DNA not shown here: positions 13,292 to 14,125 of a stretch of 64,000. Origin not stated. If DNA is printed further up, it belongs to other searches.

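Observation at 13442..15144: Candidate tRNA heal-and-seal module: HD phosphohydrolase followed by an RNA ligase fused to a tRNA-binding OB domain, in a genome carrying tRNA-Lys/Arg/Leu/Ile/Tyr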

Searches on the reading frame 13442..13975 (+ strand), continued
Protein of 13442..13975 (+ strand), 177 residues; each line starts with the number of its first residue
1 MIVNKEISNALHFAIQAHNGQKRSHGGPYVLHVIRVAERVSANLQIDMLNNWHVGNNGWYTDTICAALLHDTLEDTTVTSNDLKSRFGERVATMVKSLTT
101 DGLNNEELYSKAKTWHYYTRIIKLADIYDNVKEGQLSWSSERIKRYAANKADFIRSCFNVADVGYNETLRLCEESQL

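Call 55: get_annotated_region(hit=H42, flank=4000)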
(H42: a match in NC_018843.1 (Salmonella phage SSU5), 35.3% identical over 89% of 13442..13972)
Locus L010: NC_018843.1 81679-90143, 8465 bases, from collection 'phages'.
description: Salmonella phage SSU5, complete genome.
organism: Salmonella phage SSU5 (NCBI taxid 1177632)
taxonomy: Viruses; Duplodnaviria; Heunggongvirae; Uroviricota; Caudoviricetes
host: Salmonella enterica subsp. enterica serovar Typhimurium strain LT2; source: -; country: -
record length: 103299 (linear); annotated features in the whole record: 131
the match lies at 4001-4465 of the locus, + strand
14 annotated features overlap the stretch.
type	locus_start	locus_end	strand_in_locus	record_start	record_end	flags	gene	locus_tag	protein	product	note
CDS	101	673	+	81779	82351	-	-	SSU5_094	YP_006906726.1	hypothetical protein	-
CDS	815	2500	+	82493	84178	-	-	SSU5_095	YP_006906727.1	DNA methyltransferase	-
CDS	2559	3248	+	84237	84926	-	-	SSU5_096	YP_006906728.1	hypothetical protein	-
CDS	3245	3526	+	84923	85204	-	-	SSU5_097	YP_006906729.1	putative Eaa protein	-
CDS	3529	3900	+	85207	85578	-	-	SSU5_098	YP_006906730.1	hypothetical protein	-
CDS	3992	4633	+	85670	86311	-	-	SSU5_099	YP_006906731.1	metal-dependent phosphohydrolase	-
CDS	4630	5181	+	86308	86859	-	-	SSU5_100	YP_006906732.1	hypothetical protein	-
CDS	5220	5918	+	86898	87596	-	-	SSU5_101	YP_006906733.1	lysozyme inhibitor LprI family protein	-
CDS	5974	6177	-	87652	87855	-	-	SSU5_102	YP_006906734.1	putative selenium delivery protein YdfZ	-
CDS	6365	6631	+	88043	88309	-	-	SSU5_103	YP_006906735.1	hypothetical protein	-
CDS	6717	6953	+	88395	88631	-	-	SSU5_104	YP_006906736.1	DUF1380 domain-containing protein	-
CDS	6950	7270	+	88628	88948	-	-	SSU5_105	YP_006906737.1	hypothetical protein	-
CDS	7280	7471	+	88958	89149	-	-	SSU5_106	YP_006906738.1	hypothetical protein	-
CDS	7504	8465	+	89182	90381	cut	-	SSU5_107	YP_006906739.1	hypothetical protein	-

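Call 57: find_related_loci(query=A3, collection=viral_contigs, flank=10000)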
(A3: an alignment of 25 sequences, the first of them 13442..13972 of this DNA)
Query A3 (177 aa) in viral_contigs; peptide patterns used: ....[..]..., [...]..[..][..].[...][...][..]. (x = any residue, [..] = any of these).
600 stretches matched a pattern (row limit reached: there are more); 511 encode a relative of the query (tblastn E <= 1e-3); the best 80 are kept; 80 distinct loci.
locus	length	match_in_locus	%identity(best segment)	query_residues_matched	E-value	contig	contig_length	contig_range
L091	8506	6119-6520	39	10-148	6e-21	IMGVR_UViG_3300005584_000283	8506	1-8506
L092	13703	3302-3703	39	10-148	1e-20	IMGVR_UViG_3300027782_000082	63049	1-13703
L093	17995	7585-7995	39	5-146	4e-20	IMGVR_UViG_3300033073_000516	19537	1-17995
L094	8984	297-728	37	9-154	7e-20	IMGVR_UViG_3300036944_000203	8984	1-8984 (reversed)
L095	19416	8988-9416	38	7-154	1e-19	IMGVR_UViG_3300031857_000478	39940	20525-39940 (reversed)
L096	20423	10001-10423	35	3-148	6e-19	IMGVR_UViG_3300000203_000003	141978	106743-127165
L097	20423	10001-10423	35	3-148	6e-19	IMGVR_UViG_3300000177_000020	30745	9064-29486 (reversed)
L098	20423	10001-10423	35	3-148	6e-19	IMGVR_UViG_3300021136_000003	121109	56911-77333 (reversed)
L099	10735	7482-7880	36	2-145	1e-18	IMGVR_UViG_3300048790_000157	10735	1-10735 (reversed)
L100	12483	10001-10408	36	8-148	3e-18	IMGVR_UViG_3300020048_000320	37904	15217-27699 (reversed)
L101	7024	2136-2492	38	10-133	5e-18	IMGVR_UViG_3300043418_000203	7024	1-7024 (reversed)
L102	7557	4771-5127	38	10-133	5e-18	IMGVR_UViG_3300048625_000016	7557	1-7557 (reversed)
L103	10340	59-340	43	2-105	1e-17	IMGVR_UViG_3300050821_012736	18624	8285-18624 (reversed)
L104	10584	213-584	37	3-131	4e-17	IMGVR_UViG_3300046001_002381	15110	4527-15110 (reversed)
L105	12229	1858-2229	37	3-131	4e-17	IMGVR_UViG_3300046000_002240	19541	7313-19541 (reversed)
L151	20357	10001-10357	38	9-131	4e-15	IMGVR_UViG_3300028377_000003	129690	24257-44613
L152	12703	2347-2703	38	9-131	4e-15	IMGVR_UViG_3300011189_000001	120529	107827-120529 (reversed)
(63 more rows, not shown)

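Call 61: search_protein_families(library=pfam, proteins=[L151:9989-10480:+, L151:10489-11037:+, L151:12398-13300:-], max_evalue=0.01)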
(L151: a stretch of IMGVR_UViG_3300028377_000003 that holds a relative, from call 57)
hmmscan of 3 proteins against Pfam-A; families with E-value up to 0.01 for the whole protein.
L151:9989-10480:+ (163 aa): 2 families
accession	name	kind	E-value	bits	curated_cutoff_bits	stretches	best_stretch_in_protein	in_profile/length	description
PF13328.12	HD_4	-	1.1e-12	48.4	27.2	1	6-126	1-127/156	HD domain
PF01966.28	HD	-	1.6e-08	35.3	22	1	27-122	2-115/116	HD domain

L151:10489-11037:+ (182 aa): 17 families
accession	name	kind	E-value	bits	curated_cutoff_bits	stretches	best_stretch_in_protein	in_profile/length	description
PF13671.12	AAA_33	-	2.1e-11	44.7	27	1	4-119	3-124/143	AAA domain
PF13238.12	AAA_18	-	3.5e-07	31.1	29.4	1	4-115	2-112/128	AAA domain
PF06414.18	Zeta_toxin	-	1.8e-05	24.7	22.3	1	2-44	18-63/199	Zeta toxin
PF20720.3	nSTAND3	-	2.1e-05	24.7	27.2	1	2-38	19-57/155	Novel STAND NTPase 3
PF13191.12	AAA_16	-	2.6e-05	25.2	32.6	1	2-65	26-85/167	AAA ATPase domain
PF07728.20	AAA_5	-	9.3e-05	22.9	22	1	3-63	2-65/139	AAA domain (dynein-related subfamily)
PF13207.12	AAA_17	-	0.00015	22.5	27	1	7-118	2-126/136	AAA domain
PF00910.28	RNA_helicase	-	0.00034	21.5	21.5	1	4-57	2-56/105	RNA helicase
PF13521.12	AAA_28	-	0.00055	20.6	27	1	5-59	4-61/164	AAA domain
PF00931.28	NB-ARC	-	0.00097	18.9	23.5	0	2-24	20-42/248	NB-ARC domain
PF13401.12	AAA_22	-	0.001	19.8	27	1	2-34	7-38/130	AAA domain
PF03029.23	ATP_bind_1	-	0.001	19.4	27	0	6-27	2-23/240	Conserved hypothetical ATP binding protein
PF24883.2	NPHP3_N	-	0.0011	19.6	24.8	1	2-26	24-48/164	Nephrocystin 3, N-terminal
PF05729.18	NACHT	-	0.0024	18.1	26.7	1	3-25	3-25/167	NACHT domain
PF00004.35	AAA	-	0.0029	18.5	21.2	0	5-27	3-25/131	ATPase family associated with various cellular activities (AAA)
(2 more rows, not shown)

L151:12398-13300:- (300 aa): 2 families
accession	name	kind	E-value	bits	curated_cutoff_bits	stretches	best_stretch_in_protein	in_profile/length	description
PF24308.1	DUF7487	-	4.9e-06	27.1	27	1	71-172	20-120/220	Family of unknown function (DUF7487)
PF18024.7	HTH_50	-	0.0027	17.8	27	1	47-82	15-49/50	Helix-turn-helix domain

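Call 76: search_protein_families(library=padloc, proteins=[window:13442-13975:+], max_evalue=0.001)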
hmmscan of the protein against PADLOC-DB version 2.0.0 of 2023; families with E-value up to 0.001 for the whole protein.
window:13442-13975:+ (177 aa): 0 families

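Call 80: search_solved_structures(query=L151:10489-11037:+, max_evalue=0.1, show_alignments=1)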
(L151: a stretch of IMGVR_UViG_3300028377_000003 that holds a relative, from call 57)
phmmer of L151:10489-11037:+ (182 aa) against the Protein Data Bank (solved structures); distinct sequences matched with E-value up to 0.1: 3.
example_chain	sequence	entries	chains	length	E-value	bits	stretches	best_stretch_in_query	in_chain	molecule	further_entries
9cc8_A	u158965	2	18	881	0.011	18.7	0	45-121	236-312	NLR-required for cell death 4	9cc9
2vli_A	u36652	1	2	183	0.04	16.9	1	2-42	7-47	ANTIBIOTIC RESISTANCE PROTEIN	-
9d2f_A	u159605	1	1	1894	0.067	16.1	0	3-36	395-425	Adenylate kinase 9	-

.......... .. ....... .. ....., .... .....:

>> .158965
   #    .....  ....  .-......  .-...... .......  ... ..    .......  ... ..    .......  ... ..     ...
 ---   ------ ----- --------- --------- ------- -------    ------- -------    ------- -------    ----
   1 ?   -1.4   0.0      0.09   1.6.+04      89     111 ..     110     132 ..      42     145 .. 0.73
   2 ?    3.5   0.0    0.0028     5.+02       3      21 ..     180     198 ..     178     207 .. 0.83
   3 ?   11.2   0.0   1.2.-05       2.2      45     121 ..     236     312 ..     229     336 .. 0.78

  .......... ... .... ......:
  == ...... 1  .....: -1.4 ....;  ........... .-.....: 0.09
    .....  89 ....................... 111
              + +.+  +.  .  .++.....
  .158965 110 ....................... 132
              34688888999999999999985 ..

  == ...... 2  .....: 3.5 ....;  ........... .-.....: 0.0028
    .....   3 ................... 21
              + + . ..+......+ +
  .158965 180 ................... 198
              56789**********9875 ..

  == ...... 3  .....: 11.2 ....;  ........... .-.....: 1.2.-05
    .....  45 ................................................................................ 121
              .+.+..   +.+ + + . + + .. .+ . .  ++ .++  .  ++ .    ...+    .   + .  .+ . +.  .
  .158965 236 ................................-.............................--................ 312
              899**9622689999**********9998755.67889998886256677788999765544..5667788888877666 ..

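Call 81: search_protein_families(library=phrogs, proteins=[L151:10489-11037:+, L151:9989-10480:+], max_evalue=0.001)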
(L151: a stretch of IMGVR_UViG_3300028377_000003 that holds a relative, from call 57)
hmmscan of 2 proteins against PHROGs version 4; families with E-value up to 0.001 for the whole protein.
L151:10489-11037:+ (182 aa): 4 families
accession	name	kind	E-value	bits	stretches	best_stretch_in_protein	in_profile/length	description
phrog_2071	-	other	1e-08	36.3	1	1-97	17-114/282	ATPase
phrog_10255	-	other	3.9e-07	31.1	1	3-53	4-54/230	kinase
phrog_505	-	other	1e-06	29.5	1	2-65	4-74/295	polynucleotide kinase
phrog_761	-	other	4e-05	24.4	1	1-37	20-55/362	thymidylate kinase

L151:9989-10480:+ (163 aa): 3 families
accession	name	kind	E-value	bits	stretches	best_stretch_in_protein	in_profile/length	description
phrog_990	-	other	5.8e-28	99.2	1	1-126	153-269/374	metal-dependent phosphohydrolase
phrog_32047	-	other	5e-08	33.6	1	6-74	27-95/301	phosphohydrolase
phrog_15275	-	unknown function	8.5e-08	33.1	1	4-124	31-149/223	-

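Call 91: predict_structure(alignment_id=A3)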
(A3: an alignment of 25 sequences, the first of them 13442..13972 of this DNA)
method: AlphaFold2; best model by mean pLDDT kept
length: 177 residues; sequences in the alignment: 25
mean_pLDDT: 94.0   pTM: 0.90
mean pLDDT of the five models: 94.0, 93.6, 93.1, 92.9, 92.3
residues with pLDDT >= 90: 159; 70-90: 11; 50-70: 7; < 50: 0
segments of 3 or more residues with pLDDT < 50: none
pLDDT, mean of each block of 10 residues (from residue 1): 85 98 95 97 84 70 97 97 98 98 96 97 98 96 98 97 95 97
secondary structure, 60 per line:
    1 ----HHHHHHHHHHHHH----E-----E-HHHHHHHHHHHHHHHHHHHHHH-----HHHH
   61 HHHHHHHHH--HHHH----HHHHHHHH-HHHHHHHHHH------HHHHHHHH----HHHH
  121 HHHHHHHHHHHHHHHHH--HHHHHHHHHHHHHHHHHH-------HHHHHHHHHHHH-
elements in order: H5-17 H30-51 H57-69 H72-75 H80-87 H89-98 H105-112 H117-137 H140-157 H165-176

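Call 93: fold_search(model_id=the predicted structure, library=pdb)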
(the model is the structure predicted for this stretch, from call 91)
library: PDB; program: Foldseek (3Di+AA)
matches with E <= 10: 219; with E <= 0.001: 34
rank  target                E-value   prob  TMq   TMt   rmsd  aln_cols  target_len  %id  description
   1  9chy_A                6.7e-08  1.00  0.75  0.74   4.4       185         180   25  Crystal structure of the human MESH1 (D66K)-PAPS complex (released 2025-12-10)
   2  3nr1_A                1.6e-07  1.00  0.78  0.78   3.2       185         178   26  A metazoan ortholog of SpoT hydrolyzes ppGpp and plays a role in starvation responses (released 2010-09-08)
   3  6yvc_D                2.0e-07  1.00  0.79  0.81   3.0       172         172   24  Crystal structure of the small alarmone hydrolase (SAH) of Pseudomonas aeruginosa (released 2021-05-12)
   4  9chy_B                2.0e-07  1.00  0.75  0.75   4.4       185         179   25  Crystal structure of the human MESH1 (D66K)-PAPS complex (released 2025-12-10)
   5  3nqw_A                2.1e-07  1.00  0.78  0.77   3.5       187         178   24  A metazoan ortholog of SpoT hydrolyzes ppGpp and plays a role in starvation responses (released 2010-09-08)
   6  5vxa_A                3.3e-07  1.00  0.76  0.76   4.1       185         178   26  Structure of the human Mesh1-NADPH complex (released 2018-05-23)
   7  6yvc_B                4.0e-07  1.00  0.79  0.81   2.9       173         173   24  Crystal structure of the small alarmone hydrolase (SAH) of Pseudomonas aeruginosa (released 2021-05-12)
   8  6yvc_C                4.4e-07  1.00  0.79  0.80   3.0       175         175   24  Crystal structure of the small alarmone hydrolase (SAH) of Pseudomonas aeruginosa (released 2021-05-12)
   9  6yvc_A                7.0e-07  1.00  0.78  0.79   3.1       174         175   24  Crystal structure of the small alarmone hydrolase (SAH) of Pseudomonas aeruginosa (released 2021-05-12)
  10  6z3o_BBB              1.2e-06  1.00  0.78  0.78   3.1       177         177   24  The E74Q mutant of Small Alarmone Hydrolase SAH from Pseudomonas aeruginosa PAO1 (released 2021-01-27)
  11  6z3n_AAA              1.3e-06  1.00  0.78  0.78   3.1       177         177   24  Apo Structure of a Hydrolase from Pseudomonas aeruginosa PAO1 (released 2021-06-09)
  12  6z3o_AAA              1.5e-06  1.00  0.78  0.78   3.1       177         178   24  The E74Q mutant of Small Alarmone Hydrolase SAH from Pseudomonas aeruginosa PAO1 (released 2021-01-27)
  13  7smg_A                1.2e-05  1.00  0.63  0.78   4.5       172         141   24  Crystal structure of a (p)ppApp hydrolase from Bacteroides caccae (released 2022-11-09)
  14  6s2u                  1.2e-05  1.00  0.71  0.39   3.4       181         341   29  Structure of the catalytic domain of T. thermophilus Rel in complex with AMP and ppGpp (released 2020-07-08)
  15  7smg_D                1.8e-05  1.00  0.63  0.77   3.8       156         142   24  Crystal structure of a (p)ppApp hydrolase from Bacteroides caccae (released 2022-11-09)
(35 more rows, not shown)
